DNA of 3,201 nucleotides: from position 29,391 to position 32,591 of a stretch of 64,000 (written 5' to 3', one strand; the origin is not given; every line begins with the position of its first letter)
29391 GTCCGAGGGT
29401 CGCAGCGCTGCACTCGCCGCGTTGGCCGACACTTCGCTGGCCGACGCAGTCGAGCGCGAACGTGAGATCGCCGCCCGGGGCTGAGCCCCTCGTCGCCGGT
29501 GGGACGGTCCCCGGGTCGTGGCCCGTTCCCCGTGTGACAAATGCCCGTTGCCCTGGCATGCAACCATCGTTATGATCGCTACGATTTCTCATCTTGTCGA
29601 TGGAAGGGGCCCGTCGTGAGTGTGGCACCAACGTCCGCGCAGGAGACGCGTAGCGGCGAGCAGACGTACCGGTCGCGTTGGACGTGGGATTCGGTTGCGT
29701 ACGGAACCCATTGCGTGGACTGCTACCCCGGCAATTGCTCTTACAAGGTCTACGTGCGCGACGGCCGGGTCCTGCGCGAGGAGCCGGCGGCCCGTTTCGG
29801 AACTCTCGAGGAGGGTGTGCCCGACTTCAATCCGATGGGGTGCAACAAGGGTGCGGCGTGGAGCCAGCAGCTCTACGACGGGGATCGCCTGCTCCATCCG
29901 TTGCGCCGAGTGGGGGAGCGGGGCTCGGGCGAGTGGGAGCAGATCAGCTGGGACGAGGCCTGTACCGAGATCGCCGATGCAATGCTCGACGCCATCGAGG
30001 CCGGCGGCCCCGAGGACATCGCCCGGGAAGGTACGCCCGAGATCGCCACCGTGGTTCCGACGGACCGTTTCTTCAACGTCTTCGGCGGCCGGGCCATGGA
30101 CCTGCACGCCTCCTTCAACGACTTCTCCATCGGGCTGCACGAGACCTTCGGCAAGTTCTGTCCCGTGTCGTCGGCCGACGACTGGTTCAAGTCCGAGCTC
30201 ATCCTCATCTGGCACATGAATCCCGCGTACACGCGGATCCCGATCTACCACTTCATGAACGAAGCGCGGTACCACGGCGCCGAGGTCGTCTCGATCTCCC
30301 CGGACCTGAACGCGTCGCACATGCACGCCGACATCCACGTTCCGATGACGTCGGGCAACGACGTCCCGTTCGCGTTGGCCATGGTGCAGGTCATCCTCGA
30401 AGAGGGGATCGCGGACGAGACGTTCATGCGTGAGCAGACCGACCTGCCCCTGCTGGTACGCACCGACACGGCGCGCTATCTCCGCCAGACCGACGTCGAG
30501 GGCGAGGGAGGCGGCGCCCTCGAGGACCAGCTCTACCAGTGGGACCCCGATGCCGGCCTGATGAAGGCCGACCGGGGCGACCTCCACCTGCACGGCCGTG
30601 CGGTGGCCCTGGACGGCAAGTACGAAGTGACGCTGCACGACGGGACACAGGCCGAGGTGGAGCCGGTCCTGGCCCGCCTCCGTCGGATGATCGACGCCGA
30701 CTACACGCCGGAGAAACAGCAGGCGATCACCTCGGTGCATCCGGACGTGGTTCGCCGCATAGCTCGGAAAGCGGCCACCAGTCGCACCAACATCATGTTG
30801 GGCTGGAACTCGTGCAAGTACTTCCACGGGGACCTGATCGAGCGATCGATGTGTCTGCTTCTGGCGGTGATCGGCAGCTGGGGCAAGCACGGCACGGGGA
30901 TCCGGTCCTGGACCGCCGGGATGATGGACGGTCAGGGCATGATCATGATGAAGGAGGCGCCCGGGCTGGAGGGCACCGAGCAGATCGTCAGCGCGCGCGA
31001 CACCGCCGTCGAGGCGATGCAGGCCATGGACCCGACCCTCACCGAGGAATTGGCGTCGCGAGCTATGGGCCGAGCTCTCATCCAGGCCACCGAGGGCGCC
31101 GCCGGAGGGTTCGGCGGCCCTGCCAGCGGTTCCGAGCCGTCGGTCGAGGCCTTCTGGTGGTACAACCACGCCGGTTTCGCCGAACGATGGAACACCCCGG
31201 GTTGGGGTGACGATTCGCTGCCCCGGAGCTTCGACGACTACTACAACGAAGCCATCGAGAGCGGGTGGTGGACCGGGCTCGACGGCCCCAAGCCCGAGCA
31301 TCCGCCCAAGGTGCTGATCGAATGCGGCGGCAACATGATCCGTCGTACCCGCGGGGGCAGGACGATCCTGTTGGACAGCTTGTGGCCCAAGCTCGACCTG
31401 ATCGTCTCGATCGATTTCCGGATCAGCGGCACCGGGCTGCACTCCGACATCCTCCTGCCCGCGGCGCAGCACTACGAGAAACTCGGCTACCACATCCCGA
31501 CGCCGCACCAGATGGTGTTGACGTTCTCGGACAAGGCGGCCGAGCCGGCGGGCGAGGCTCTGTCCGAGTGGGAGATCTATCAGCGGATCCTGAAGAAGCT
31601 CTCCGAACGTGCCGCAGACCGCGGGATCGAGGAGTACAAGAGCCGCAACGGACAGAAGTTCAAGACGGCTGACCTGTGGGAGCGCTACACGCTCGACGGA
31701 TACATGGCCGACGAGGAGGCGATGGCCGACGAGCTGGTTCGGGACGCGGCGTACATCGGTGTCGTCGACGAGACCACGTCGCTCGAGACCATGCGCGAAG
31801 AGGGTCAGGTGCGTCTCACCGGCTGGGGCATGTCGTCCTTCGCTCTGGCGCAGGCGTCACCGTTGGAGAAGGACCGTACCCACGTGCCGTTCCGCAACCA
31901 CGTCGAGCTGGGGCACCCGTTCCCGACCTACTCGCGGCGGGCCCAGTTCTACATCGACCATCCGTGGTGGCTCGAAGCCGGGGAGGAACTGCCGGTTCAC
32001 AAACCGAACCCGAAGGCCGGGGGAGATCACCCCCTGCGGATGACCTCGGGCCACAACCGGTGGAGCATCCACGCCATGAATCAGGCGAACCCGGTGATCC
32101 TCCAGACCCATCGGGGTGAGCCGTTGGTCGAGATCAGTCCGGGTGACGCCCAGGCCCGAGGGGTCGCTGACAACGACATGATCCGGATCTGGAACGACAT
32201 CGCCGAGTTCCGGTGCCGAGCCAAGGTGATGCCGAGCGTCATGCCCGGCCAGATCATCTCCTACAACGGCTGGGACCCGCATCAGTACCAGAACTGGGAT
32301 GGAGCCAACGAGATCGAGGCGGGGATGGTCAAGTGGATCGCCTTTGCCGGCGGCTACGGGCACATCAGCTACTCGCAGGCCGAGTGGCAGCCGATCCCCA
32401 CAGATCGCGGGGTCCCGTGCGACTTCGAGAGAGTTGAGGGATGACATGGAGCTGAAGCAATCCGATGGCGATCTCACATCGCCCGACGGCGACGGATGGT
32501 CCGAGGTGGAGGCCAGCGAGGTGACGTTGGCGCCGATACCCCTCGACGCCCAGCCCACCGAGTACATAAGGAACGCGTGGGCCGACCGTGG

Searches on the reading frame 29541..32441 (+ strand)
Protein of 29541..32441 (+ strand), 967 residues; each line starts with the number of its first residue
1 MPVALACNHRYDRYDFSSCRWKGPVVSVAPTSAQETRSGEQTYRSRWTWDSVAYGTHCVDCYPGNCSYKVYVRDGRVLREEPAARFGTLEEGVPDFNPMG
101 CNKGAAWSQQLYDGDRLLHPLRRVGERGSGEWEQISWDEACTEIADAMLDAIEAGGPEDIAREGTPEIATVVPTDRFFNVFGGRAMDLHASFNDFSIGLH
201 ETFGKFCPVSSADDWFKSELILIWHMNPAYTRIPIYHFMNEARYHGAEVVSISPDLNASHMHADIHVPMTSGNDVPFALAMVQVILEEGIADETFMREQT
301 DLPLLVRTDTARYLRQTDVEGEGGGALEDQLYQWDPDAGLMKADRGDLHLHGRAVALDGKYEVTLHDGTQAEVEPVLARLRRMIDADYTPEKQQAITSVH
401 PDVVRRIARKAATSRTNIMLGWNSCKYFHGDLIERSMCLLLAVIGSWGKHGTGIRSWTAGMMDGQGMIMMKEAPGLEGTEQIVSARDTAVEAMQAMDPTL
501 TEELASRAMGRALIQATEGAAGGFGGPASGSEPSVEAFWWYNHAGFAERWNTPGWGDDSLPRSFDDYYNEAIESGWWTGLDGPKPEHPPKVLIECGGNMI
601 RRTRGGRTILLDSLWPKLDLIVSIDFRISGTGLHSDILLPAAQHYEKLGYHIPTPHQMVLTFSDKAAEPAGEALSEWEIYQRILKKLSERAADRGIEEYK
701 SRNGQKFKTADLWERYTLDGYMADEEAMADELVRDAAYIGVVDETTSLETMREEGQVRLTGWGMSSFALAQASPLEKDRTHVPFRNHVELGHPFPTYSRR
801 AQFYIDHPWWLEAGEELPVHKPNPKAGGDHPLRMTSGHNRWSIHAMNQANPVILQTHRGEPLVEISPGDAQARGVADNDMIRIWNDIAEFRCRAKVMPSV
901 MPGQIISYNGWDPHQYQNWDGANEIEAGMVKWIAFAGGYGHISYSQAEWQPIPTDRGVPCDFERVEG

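Call 7: search_protein_families(library=pfam, proteins=[window:29541-32441:+], max_evalue=0.01)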
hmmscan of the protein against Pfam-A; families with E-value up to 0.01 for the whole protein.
window:29541-32441:+ (967 aa): 2 families
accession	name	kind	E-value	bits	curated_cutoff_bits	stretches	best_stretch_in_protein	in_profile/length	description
PF00384.28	Molybdopterin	-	5e-33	115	24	1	116-685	1-352/353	Molybdopterin oxidoreductase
PF01568.27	Molydop_binding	-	1.2e-15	57.9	26.8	1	832-916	1-83/110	Molydopterin dinucleotide binding domain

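Call 36: search_protein_families(library=ncbifam, proteins=[window:29541-32441:+], max_evalue=0.01)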
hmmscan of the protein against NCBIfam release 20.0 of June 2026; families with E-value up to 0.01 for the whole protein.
window:29541-32441:+ (967 aa): 25 families
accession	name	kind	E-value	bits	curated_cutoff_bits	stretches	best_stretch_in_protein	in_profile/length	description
TIGR03479.1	DMSO_red_II_alp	subfamily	5.4e-253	842.1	984.75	1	30-961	35-911/913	molybdopterin-dependent oxidoreductase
NF042978.1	EthbenzDh_ebdA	equivalog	4e-214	713.3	2000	1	32-961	57-973/977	ethylbenzene dehydrogenase subunit alpha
TIGR01580.1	narG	equivalog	1e-71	242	1084.15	4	126-310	151-344/1235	nitrate reductase subunit alpha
TIGR02166.1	dmsA_ynfE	subfamily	3.1e-50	171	777.7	3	36-297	28-296/794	DMSO/selenate family reductase complex A subunit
TIGR01591.1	Fdh-alpha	equivalog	1.2e-43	149.3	666.25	4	58-300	3-238/672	formate dehydrogenase subunit alpha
NF012032.0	PRK15488.1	equivalog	4e-34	117.7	694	1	100-298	82-279/759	thiosulfate reductase PhsA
NF011566.1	PRK14990.1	exception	2.2e-31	108.6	1600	2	51-297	57-316/814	dimethylsulfoxide reductase subunit A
NF041885.1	selenate_YnfE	exception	2.5e-30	105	1675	2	46-297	42-303/805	selenate/tellurate reductase subunit YnfE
NF041884.1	selenate_YnfF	exception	7.7e-27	93.5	1650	2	44-296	37-295/798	selenate/tellurate reductase subunit YnfF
TIGR00509.1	bisC_fam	subfamily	2.9e-25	88.6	1017.55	4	806-920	605-718/772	molybdopterin guanine dinucleotide-containing S/N-oxide reductase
NF047855.1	AssmNtatRedNasC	equivalog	3.9e-21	75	1100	1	100-301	61-264/708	assimilatory nitrate reductase catalytic subunit NasC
NF011682.0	PRK15102.1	equivalog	3e-20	71.9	909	3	388-455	331-398/829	trimethylamine-N-oxide reductase TorA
TIGR02164.1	torA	equivalog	4.1e-19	68.2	1465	3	389-455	328-394/824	trimethylamine-N-oxide reductase TorA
TIGR01553.1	formate-DH-alph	equivalog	5.3e-19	67.5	814.2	2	199-309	203-313/1009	formate dehydrogenase-N subunit alpha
NF041513.1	formate_DH_Act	exception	1.2e-18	66.4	1400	1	198-456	193-471/1067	formate dehydrogenase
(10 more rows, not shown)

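Call 41: search_solved_structures(query=window:29541-32441:+, max_evalue=1e-20, show_alignments=1)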
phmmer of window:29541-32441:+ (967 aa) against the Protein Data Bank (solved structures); distinct sequences matched with E-value up to 1e-20: 12.
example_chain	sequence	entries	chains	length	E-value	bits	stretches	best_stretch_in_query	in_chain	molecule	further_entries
2ivf_A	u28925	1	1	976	1.5e-201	675.3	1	29-962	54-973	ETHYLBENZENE DEHYDROGENASE ALPHA-SUBUNIT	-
4ydd_A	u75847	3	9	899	3.2e-133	449.1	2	35-341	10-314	DMSO reductase family type II enzyme, molybdopterin subunit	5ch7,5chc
5e7o_A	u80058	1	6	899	4e-133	448.8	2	35-341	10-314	DMSO reductase family type II enzyme, molybdopterin subunit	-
3egw_A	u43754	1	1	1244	7.1e-60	206.3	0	105-309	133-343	Respiratory nitrate reductase 1 alpha chain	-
1q16_A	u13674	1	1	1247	8.1e-60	206.1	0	105-309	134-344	Respiratory nitrate reductase 1 alpha chain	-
1r27_A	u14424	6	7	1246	8.1e-60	206.1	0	105-309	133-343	Respiratory nitrate reductase 1 alpha chain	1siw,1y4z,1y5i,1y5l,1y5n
3ir7_A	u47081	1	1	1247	1.4e-59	205.4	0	105-309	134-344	Respiratory nitrate reductase 1 alpha chain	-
3ir6_A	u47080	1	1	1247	1.4e-58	202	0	105-309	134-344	Respiratory nitrate reductase 1 alpha chain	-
3ir5_A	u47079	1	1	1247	3.5e-58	200.7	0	105-309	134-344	Respiratory nitrate reductase 1 alpha chain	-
9vap_A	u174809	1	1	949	8.3e-24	86.9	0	96-298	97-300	Formate dehydrogenase molybdopterin-binding subunit FdhA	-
7b04_B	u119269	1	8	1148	2e-23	85.6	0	214-319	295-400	Nitrite oxidoreductase subunit A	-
1eu1_A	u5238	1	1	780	1.3e-21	79.6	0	807-913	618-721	DIMETHYL SULFOXIDE REDUCTASE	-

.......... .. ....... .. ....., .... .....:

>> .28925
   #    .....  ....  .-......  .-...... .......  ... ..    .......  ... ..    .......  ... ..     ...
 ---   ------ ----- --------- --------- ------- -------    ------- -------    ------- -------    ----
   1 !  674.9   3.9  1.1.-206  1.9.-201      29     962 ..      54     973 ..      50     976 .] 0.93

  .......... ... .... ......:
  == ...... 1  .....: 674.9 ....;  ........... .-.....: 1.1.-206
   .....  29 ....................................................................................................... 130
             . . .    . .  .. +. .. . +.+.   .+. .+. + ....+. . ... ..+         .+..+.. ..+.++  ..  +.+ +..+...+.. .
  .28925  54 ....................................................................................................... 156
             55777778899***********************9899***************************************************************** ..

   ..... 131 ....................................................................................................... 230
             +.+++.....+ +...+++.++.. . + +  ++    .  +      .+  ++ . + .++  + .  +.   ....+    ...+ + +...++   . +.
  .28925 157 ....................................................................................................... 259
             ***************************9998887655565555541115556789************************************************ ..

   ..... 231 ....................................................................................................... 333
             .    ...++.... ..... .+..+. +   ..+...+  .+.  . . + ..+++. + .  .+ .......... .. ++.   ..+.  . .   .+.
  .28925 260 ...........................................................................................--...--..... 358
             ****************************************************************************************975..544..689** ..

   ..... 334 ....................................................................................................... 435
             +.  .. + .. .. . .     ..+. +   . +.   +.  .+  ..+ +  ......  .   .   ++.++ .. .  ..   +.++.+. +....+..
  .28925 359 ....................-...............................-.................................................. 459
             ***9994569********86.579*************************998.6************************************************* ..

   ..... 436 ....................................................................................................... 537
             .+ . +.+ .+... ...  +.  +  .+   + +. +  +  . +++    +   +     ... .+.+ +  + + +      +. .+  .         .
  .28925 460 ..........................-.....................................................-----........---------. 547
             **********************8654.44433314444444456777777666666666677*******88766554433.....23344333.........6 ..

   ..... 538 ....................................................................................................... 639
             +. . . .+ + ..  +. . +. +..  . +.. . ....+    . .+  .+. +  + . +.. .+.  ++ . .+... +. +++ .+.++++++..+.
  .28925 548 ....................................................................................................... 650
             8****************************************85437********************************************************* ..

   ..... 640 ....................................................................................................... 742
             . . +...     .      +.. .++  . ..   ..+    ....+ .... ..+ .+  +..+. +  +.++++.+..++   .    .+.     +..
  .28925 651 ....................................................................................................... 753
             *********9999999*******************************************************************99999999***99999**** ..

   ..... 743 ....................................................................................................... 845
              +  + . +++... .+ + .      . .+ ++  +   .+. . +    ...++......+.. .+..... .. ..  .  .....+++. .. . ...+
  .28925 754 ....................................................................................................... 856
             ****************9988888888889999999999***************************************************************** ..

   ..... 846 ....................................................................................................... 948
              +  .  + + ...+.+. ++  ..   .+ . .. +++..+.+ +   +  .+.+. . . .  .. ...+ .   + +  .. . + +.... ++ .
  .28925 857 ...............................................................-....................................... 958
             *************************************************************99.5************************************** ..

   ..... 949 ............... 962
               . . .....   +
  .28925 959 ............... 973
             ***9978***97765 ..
